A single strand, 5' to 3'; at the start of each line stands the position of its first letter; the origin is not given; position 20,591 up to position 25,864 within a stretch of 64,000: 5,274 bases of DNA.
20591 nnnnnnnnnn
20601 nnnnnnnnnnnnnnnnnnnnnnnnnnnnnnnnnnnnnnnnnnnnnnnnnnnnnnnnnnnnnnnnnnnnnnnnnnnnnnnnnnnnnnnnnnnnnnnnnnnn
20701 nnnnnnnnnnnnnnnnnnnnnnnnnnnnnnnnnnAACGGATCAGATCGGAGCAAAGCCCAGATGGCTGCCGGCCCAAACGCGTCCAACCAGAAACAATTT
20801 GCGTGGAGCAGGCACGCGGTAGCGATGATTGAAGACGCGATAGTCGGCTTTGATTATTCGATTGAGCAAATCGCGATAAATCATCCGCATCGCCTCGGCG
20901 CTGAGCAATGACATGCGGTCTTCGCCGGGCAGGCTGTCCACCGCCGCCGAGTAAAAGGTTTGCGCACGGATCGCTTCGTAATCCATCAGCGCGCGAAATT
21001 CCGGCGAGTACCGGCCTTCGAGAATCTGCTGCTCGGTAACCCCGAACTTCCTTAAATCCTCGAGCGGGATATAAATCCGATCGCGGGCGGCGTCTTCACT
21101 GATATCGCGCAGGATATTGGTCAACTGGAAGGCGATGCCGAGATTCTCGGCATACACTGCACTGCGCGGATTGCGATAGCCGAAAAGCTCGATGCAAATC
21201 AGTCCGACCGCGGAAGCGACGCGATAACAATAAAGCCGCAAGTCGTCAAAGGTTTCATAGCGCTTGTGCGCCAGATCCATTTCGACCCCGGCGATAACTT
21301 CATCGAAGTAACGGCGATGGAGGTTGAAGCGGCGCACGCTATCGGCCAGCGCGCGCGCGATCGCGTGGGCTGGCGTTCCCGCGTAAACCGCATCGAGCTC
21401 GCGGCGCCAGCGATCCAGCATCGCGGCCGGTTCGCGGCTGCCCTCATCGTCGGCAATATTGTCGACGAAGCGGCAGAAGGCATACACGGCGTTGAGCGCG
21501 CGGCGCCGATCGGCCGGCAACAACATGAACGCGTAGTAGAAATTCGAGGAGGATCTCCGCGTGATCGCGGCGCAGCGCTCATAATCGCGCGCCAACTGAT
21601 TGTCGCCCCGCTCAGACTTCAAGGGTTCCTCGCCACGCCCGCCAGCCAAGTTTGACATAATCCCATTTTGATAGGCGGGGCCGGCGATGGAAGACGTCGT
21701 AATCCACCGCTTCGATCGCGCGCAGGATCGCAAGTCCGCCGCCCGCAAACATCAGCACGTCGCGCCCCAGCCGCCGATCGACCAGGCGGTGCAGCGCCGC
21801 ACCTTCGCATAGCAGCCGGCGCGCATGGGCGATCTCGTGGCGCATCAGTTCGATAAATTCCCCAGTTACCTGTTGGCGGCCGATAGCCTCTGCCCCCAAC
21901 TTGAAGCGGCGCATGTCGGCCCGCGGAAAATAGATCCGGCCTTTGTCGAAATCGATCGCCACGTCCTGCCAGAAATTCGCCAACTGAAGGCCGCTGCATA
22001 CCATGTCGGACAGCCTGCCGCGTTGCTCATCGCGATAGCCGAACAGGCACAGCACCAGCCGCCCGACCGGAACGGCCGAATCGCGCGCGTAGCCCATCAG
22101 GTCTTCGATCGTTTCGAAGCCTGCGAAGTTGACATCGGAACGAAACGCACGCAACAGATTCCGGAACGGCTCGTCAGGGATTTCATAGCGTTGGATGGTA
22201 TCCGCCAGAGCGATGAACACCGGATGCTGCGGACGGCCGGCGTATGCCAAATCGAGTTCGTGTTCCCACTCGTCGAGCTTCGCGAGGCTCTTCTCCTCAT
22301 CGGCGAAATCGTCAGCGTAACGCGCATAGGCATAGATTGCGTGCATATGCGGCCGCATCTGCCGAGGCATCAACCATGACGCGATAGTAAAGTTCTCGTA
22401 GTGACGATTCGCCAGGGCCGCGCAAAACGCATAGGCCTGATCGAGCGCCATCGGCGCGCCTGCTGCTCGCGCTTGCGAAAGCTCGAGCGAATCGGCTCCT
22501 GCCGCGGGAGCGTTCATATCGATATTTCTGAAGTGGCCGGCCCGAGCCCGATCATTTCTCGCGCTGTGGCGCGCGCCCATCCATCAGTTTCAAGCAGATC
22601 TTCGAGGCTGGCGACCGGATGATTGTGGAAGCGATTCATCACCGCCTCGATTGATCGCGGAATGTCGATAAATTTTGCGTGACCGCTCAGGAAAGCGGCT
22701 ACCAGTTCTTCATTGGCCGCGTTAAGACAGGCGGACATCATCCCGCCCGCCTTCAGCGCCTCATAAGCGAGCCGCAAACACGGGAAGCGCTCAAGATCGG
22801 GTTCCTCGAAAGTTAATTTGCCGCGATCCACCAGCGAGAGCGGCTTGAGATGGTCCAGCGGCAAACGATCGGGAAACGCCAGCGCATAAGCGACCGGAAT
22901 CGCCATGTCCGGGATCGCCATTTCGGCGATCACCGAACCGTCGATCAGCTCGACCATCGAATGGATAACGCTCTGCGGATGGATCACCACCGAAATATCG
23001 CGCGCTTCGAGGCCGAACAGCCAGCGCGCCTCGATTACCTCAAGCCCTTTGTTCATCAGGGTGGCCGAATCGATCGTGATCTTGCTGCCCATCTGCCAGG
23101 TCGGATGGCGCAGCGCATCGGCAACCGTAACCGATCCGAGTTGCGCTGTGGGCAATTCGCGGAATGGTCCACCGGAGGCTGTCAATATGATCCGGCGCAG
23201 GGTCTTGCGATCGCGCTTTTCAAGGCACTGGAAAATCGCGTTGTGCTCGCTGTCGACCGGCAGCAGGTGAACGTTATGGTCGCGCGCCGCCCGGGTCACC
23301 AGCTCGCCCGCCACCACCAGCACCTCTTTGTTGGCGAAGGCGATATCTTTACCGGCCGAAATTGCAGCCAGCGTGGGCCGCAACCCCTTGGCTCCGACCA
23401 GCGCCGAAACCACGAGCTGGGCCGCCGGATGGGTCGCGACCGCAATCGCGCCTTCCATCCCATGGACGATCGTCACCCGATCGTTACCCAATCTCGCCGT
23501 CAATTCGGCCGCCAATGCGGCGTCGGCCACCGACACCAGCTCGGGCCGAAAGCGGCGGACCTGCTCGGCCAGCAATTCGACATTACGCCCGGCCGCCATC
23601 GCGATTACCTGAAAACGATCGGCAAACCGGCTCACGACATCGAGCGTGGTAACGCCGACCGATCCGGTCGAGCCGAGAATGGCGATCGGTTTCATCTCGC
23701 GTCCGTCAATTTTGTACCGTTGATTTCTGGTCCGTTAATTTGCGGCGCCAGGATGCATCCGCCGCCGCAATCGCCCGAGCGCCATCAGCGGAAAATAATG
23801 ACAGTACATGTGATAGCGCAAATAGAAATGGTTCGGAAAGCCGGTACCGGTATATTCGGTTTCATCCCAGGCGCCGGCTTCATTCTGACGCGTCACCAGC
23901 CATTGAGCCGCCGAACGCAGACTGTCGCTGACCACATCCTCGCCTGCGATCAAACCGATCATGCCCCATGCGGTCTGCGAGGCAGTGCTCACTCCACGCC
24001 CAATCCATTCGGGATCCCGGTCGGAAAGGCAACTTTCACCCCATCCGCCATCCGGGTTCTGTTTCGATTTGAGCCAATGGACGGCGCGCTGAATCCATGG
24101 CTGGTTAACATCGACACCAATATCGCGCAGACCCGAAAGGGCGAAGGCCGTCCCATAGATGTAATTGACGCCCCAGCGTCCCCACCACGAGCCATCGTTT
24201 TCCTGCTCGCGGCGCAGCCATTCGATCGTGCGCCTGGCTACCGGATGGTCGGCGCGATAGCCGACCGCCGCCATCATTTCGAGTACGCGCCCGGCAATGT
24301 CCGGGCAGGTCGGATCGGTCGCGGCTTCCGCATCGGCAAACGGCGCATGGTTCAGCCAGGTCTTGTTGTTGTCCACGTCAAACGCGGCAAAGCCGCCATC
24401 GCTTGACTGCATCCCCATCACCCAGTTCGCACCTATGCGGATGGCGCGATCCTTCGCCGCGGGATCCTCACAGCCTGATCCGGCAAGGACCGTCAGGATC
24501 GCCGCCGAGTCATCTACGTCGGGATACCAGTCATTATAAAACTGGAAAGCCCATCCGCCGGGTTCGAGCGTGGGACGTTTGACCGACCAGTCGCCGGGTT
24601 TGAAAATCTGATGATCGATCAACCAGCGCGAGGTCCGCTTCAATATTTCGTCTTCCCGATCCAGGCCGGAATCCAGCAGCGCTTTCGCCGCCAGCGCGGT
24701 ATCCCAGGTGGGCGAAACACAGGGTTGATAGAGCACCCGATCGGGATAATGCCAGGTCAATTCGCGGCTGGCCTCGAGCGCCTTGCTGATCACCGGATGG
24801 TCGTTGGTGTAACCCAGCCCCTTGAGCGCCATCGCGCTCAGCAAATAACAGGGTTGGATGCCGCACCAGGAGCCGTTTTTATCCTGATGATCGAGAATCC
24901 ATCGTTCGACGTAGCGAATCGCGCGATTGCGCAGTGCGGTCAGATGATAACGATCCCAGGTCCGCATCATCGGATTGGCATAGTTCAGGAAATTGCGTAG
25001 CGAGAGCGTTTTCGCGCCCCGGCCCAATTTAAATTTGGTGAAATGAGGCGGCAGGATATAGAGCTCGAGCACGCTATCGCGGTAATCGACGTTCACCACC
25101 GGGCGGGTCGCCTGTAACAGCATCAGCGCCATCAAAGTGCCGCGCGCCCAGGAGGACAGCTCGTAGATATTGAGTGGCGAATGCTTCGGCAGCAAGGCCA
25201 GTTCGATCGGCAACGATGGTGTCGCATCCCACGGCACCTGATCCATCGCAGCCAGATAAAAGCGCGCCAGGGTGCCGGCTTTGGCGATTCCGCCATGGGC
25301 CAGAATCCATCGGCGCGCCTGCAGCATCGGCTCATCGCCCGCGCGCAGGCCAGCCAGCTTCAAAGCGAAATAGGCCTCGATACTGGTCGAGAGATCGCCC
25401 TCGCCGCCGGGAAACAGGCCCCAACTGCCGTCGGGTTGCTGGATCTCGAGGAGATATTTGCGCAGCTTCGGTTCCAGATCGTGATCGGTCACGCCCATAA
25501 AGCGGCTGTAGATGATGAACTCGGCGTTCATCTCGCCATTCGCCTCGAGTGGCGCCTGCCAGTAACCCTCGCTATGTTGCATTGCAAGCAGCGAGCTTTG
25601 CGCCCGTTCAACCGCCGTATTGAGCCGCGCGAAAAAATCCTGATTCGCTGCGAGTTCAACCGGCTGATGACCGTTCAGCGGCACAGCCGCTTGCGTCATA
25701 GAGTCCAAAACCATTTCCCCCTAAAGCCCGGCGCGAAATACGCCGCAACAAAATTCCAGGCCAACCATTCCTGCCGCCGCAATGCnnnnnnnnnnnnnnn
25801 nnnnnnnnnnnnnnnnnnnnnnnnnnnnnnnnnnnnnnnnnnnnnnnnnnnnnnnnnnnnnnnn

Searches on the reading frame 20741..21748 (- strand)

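Call 37: search_protein_families(library=pfam, proteins=[window:20741-21748:-], max_evalue=0.001)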
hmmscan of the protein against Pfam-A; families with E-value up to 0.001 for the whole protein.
window:20741-21748:- (335 aa): 1 family
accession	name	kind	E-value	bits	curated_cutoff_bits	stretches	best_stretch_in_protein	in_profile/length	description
PF00494.24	SQS_PSY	-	3.6e-77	260.1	26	1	64-314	2-261/263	Squalene/phytoene synthase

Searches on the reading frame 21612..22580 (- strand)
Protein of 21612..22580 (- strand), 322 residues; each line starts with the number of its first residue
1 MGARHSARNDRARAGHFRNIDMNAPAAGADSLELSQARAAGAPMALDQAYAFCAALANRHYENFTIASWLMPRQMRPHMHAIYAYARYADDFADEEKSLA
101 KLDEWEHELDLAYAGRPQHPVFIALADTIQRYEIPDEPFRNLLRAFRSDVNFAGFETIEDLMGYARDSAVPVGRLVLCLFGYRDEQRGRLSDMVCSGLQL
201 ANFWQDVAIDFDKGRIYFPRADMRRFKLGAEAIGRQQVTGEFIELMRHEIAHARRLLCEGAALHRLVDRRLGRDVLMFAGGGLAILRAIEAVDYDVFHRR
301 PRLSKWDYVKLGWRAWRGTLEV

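Call 37: search_protein_families(library=pfam, proteins=[window:21612-22580:-], max_evalue=0.001)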
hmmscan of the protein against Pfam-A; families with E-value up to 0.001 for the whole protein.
window:21612-22580:- (322 aa): 1 family
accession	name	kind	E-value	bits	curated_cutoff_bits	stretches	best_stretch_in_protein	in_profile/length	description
PF00494.24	SQS_PSY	-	1e-66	225.8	26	1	58-307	2-263/263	Squalene/phytoene synthase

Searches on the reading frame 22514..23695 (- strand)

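Call 58: search_protein_families(library=pfam, proteins=[window:22514-23695:-], max_evalue=0.001)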
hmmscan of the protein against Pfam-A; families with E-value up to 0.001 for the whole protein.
window:22514-23695:- (393 aa): 3 families
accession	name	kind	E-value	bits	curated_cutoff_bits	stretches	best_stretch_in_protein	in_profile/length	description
PF02670.22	DXP_reductoisom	-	1.2e-42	146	21.7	1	4-130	1-129/129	1-deoxy-D-xylulose 5-phosphate reductoisomerase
PF08436.17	DXP_redisom_C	-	7.8e-41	138.6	26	1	144-227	1-84/84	1-deoxy-D-xylulose 5-phosphate reductoisomerase C-terminal domain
PF13288.12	DXPR_C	-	1.3e-39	135.5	27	1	259-376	1-114/115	DXP reductoisomerase C-terminal domain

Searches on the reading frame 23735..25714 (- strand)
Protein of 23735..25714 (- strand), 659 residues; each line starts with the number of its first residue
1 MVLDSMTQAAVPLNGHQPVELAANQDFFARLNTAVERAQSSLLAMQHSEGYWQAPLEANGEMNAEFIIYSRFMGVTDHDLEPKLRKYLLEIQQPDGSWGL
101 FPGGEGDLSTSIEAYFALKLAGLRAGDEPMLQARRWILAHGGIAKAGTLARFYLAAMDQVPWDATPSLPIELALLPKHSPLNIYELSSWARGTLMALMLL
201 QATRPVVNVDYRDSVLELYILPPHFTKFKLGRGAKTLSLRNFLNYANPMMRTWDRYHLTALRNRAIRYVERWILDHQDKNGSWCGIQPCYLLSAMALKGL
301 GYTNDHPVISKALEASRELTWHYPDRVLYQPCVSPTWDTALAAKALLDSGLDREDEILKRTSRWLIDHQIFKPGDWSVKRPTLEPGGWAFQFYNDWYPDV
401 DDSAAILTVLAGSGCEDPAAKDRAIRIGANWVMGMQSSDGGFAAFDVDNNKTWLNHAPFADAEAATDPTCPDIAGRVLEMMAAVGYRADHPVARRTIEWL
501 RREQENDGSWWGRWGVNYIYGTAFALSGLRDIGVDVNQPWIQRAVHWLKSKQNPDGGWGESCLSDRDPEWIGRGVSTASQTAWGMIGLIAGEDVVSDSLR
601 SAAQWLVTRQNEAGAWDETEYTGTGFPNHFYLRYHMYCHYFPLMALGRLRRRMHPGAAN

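Call 58: search_protein_families(library=pfam, proteins=[window:23735-25714:-], max_evalue=0.001)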
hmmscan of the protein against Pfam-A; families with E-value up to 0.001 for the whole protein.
window:23735-25714:- (659 aa): 4 families
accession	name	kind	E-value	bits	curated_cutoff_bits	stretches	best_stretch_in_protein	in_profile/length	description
PF13243.12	SQHop_cyclase_C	-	6.3e-137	456.3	26.1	1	333-650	1-318/319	Squalene-hopene cyclase C-terminal domain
PF13249.12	SQHop_cyclase_N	-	2.9e-99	332.3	26.2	1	35-323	1-289/291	Squalene-hopene cyclase N-terminal domain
PF00432.27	Prenyltrans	-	1.2e-07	31.9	26.5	1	429-612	56-211/304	Prenyltransferase alpha-alpha toroid domain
PF07678.20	TED_complement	-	2.4e-07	30.6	22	0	535-596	110-170/312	A-macroglobulin TED domain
